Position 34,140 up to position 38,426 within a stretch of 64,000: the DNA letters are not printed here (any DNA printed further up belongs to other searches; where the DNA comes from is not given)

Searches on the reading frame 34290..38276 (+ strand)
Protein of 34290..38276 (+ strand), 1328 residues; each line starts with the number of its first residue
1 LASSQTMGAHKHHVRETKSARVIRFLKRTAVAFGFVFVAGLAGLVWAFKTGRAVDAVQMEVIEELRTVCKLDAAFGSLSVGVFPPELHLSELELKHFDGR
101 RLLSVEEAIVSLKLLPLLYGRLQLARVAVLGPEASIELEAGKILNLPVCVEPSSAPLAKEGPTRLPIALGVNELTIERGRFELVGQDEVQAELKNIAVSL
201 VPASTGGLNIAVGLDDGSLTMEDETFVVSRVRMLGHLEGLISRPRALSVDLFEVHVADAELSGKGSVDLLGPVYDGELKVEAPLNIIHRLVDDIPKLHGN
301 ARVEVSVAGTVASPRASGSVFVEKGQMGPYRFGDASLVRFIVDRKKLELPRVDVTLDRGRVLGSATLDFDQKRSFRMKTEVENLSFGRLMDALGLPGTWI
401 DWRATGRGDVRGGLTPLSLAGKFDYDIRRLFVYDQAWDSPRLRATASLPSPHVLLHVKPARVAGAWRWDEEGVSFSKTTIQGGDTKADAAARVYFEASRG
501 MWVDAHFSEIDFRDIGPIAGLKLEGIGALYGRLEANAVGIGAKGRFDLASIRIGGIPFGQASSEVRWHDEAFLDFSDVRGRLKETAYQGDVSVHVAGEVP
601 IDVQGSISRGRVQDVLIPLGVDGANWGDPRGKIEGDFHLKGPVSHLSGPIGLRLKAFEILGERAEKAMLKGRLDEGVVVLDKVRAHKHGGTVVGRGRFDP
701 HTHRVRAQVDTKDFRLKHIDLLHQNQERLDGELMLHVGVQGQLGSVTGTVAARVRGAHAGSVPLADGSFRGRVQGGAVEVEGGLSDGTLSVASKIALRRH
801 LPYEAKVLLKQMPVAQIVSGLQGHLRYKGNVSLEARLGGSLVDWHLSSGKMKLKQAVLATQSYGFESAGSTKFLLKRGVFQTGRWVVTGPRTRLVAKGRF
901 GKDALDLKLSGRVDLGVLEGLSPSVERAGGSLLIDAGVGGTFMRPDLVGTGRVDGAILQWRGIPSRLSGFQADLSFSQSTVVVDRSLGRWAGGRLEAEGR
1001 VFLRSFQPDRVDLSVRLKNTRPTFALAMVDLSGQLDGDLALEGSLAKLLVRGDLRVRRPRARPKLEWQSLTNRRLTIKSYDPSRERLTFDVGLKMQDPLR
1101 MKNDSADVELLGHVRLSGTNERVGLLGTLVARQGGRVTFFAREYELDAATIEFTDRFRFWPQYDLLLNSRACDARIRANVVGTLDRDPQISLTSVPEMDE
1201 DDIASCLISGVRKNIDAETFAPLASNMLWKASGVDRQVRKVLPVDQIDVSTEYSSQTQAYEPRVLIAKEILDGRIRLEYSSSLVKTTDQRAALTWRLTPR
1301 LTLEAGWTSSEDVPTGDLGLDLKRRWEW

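Call 33: search_protein_families(library=pfam, proteins=[window:34290-38276:+], max_evalue=0.00001)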
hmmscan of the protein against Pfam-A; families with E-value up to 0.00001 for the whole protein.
window:34290-38276:+ (1328 aa): 3 families
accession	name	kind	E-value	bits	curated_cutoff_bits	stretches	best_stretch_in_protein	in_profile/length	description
PF04357.19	TamB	-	2.7e-32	112.9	22.4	1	991-1325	9-380/381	TamB, inner membrane protein subunit of TAM complex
PF05170.20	AsmA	-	6.5e-11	42.2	29.8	0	82-207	60-194/607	AsmA family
PF05359.17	DUF748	-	2.5e-09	36.2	50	1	26-203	14-187/1037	Domain of Unknown Function (DUF748)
